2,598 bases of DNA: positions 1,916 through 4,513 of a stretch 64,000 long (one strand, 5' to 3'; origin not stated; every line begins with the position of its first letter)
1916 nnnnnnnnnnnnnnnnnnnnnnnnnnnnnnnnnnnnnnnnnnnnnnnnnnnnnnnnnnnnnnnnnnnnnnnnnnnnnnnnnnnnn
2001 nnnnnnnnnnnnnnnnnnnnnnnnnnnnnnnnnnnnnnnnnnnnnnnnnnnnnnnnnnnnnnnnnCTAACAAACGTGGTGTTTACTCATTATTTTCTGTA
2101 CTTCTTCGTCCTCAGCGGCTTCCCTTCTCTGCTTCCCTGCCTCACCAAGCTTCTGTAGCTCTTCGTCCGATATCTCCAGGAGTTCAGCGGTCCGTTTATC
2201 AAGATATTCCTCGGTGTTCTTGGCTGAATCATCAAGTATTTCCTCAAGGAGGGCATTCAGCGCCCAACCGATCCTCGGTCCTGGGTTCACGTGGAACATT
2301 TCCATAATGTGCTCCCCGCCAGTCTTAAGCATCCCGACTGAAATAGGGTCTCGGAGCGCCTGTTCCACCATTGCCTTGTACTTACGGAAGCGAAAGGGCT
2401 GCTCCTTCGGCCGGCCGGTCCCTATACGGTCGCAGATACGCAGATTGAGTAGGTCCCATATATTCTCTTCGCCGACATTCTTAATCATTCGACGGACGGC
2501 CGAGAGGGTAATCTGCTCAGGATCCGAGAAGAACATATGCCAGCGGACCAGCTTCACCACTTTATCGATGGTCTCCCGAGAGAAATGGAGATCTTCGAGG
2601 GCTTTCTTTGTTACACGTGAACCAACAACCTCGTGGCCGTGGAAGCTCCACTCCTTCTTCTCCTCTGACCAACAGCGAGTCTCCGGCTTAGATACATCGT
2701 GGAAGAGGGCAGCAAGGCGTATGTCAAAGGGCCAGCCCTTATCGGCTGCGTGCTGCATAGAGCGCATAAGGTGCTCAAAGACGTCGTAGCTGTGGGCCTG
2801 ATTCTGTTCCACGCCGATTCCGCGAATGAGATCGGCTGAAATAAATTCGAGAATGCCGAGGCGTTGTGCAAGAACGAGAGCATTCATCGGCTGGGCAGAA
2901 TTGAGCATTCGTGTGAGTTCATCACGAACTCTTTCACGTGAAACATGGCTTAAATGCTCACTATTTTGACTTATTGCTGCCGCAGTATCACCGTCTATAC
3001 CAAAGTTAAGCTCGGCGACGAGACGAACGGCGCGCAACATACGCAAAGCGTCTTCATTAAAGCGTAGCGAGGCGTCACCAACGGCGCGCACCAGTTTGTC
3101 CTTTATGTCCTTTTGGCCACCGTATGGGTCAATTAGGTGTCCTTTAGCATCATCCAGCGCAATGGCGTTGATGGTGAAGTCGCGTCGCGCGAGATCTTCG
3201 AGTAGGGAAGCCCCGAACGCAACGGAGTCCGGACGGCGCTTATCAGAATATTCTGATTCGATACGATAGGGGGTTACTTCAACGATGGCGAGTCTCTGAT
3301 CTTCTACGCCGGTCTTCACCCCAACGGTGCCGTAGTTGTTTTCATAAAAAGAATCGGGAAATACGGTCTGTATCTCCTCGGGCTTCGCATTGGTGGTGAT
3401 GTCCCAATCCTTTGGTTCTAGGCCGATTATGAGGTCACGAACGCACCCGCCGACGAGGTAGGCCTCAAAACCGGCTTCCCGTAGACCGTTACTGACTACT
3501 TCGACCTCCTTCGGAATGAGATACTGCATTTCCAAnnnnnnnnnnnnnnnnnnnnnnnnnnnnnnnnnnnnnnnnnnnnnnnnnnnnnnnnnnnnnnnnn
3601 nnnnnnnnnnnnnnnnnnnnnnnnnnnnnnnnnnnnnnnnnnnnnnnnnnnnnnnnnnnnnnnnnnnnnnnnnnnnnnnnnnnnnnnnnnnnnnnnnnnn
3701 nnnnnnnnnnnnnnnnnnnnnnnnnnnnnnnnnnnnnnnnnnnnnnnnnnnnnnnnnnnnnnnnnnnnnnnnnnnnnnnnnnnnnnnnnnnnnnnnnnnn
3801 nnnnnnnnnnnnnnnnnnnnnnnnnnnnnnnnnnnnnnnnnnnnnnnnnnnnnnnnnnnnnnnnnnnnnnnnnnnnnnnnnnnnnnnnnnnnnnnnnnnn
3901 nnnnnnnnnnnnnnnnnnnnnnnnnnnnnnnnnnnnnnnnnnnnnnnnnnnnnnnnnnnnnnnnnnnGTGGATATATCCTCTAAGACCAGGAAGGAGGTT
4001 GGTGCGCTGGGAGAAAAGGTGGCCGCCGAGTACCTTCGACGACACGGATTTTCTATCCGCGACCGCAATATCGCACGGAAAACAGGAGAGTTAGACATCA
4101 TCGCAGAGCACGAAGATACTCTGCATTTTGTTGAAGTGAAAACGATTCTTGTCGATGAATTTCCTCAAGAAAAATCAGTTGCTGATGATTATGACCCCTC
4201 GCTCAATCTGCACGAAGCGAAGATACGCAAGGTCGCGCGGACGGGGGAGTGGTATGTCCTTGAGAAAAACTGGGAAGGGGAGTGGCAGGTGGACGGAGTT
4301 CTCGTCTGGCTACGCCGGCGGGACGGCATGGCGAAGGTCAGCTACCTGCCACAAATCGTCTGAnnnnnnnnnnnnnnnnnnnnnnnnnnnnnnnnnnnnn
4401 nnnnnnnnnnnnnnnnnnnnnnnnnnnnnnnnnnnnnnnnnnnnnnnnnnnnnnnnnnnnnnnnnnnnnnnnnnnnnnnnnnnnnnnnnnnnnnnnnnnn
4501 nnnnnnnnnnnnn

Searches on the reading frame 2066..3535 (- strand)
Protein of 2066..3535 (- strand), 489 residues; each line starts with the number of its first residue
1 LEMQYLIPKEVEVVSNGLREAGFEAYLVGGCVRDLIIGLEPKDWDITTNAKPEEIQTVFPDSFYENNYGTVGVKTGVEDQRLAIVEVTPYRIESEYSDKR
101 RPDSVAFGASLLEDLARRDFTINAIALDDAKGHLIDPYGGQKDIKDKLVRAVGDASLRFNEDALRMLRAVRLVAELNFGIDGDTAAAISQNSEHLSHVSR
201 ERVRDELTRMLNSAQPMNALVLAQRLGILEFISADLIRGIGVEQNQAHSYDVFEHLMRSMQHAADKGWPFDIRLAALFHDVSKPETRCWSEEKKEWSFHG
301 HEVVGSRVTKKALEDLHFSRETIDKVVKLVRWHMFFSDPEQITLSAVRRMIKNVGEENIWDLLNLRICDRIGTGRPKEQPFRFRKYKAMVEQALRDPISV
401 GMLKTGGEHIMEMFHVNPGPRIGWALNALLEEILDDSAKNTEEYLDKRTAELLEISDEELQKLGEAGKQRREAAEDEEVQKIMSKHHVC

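Call 14: search_protein_families(library=pfam, proteins=[window:2066-3535:-], max_evalue=0.01)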
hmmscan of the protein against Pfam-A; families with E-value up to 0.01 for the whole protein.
window:2066-3535:- (489 aa): 4 families
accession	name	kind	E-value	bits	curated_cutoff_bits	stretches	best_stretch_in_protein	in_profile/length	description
PF01743.26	PolyA_pol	-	8.2e-36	123.6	23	1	25-150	1-126/126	Poly A polymerase head domain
PF12627.12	PolyA_pol_RNAbd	-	5.1e-13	49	22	1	177-232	1-56/64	Probable RNA and SrmB- binding site of polymerase A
PF01966.28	HD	-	5.4e-11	43.2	22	1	252-346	1-104/116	HD domain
PF13735.12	tRNA_NucTran2_2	-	1.5e-06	28.7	27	1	309-445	24-145/149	tRNA nucleotidyltransferase domain 2 putative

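Call 16: find_encoding_contigs(protein=window:2066-3535:-, flank=6000, max_places=6)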
Protein window:2066-3535:- (489 aa): no gene with exactly this product is on record in the collection.

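Call 17: find_related_loci(query=window:2066-3529:-, collection=genome_contigs, flank=6000)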
Query window:2066-3529:- (487 aa) in genome_contigs; peptide patterns used: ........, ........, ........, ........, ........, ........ (x = any residue, [..] = any of these).
599 stretches matched a pattern (row limit reached: there are more); 578 encode a relative of the query (tblastn E <= 1e-3); the best 80 are kept; 80 distinct loci.
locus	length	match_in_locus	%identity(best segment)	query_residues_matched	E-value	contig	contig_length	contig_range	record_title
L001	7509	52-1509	85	1-487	0e+0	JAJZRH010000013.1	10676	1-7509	MAG: bacterium isolate SKS1.bin80 NODE_10958_length_10676_cov_1.420988, whole genome shotgun sequence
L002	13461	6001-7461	84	1-487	0e+0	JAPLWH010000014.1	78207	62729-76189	MAG: Candidatus Kaiserbacteria bacterium isolate LacPavin_0818_WC50_MAG_53_14 LacPavin_0818_WC50_scaffold_158292, whole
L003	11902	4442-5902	84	1-487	0e+0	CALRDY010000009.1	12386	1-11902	MAG: Candidatus Nomurabacteria bacterium isolate LH-02apr19-231 genome assembly, contig: LH-02apr19-C11642, whole genome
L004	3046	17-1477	84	1-487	0e+0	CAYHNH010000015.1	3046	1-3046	MAG TPA_asm: uncultured Candidatus Saccharibacteria bacterium isolate ERP119705_co13_543 genome assembly, contig: NODE_4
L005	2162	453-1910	85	1-487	0e+0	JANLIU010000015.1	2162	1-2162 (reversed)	MAG: Candidatus Parcubacteria bacterium isolate S40-23 k99_252943, whole genome shotgun sequence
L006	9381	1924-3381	85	1-487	0e+0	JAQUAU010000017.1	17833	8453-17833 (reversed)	MAG: Candidatus Paceibacterota bacterium isolate STC_91 NODE_6735_length_17833_cov_3.490173_Sandtown_C, whole genome sho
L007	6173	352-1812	84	1-487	0e+0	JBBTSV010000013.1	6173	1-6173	MAG: Patescibacteria group bacterium isolate H41-bin079 H41_bin079_000000000013, whole genome shotgun sequence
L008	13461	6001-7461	83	1-487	0e+0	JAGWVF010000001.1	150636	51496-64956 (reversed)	MAG: Patescibacteria group bacterium isolate REEB413 contig-150_44, whole genome shotgun sequence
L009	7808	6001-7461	82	1-487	0e+0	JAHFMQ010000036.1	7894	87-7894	MAG: Candidatus Kaiserbacteria bacterium isolate nzgw460 NODE_4750_length_7895_cov_3.983278, whole genome shotgun sequen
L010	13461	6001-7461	82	1-487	0e+0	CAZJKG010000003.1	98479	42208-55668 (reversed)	MAG TPA_asm: uncultured Candidatus Saccharibacteria bacterium isolate SRP178908_co1_344 genome assembly, contig: NODE_94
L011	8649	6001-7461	81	1-487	0e+0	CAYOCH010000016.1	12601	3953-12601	MAG TPA_asm: uncultured Candidatus Saccharibacteria bacterium isolate SRP093762_co1_108 genome assembly, contig: NODE_29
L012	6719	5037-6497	82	1-487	0e+0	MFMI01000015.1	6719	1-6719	MAG: Candidatus Kaiserbacteria bacterium RIFCSPLOWO2_02_FULL_54_13 rifcsplowo2_02_scaffold_32756, whole genome shotgun s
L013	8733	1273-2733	81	1-487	0e+0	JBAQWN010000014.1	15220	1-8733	MAG: Minisyncoccia bacterium isolate MFD03290_ilm_asm_bin3 k127_130869, whole genome shotgun sequence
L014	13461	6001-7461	80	1-487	0e+0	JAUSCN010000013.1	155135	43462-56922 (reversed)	MAG: bacterium isolate E14_concoct.bin.140 E14_k141_1692772, whole genome shotgun sequence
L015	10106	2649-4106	81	1-487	0e+0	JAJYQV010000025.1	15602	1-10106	MAG: bacterium isolate DS4.bin61 NODE_4312_length_15602_cov_4.752504, whole genome shotgun sequence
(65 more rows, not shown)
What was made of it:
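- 80 loci from species-representative genomes, mostly labelled Kaiserbacteria, Paceibacterota, Parcubacteria or Patescibacteria, carry a CCA-adding enzyme 66-85% identical to the window's (call 17).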

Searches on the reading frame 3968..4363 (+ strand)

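Call 14: search_protein_families(library=pfam, proteins=[window:3968-4363:+], max_evalue=0.01)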
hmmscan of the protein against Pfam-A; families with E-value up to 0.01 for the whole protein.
window:3968-4363:+ (131 aa): 2 families
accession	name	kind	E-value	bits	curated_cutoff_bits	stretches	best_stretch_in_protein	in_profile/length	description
PF02021.23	UPF0102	-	1e-15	58.3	23.6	1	15-111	1-78/80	Uncharacterised protein family UPF0102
PF08378.17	NERD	-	0.00014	22.8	22.1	1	12-60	2-57/111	Nuclease-related domain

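Call 82: search_protein_families(library=ncbifam, proteins=[window:3968-4363:+], max_evalue=0.1)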
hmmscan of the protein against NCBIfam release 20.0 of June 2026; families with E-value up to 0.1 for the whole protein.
window:3968-4363:+ (131 aa): 23 families
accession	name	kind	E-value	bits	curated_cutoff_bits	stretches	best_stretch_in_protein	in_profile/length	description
NF009152.0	PRK12497.2-4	equivalog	1.3e-20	73.6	111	1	7-113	6-101/114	YraN family protein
NF009154.0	PRK12497.3-3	equivalog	3.8e-18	65.7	109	1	5-128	6-120/123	YraN family protein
NF009153.0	PRK12497.3-1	equivalog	2.5e-13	50.3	171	1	3-67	4-70/125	YraN family protein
NF011270.0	PRK14677.1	equivalog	3.5e-13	49.8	124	1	16-113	8-94/108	hypothetical protein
NF009150.0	PRK12497.1-3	equivalog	1.1e-12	48.1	81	1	6-65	3-62/118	YraN family protein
NF011268.0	PRK14675.1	equivalog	1.3e-12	47.8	180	1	5-62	6-63/127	hypothetical protein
NF011271.0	PRK14678.1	equivalog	1.5e-12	47.6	172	1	6-60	3-57/120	hypothetical protein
NF011273.0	PRK14680.1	equivalog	5.3e-12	45.8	199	1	6-111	3-100/134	hypothetical protein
NF011274.0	PRK14681.1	equivalog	1.7e-11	44.2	207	1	6-60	40-95/158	hypothetical protein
NF011280.0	PRK14688.1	equivalog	2.2e-11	43.8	230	1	6-60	3-57/121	hypothetical protein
NF009151.0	PRK12497.1-5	equivalog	1.3e-09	38.4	124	1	9-59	14-64/126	YraN family protein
NF011281.0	PRK14689.1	equivalog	1.8e-08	34.4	122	1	8-112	7-103/128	hypothetical protein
TIGR00252.1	TIGR00252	hypoth_equivalog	4.6e-08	33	69.05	1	6-59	4-57/123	YraN family protein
NF009156.0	PRK12497.4-2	equivalog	1.3e-06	28.8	162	1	10-60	5-55/114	YraN family protein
NF011277.0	PRK14684.1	equivalog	4.7e-06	26.6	199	1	9-64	6-61/120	hypothetical protein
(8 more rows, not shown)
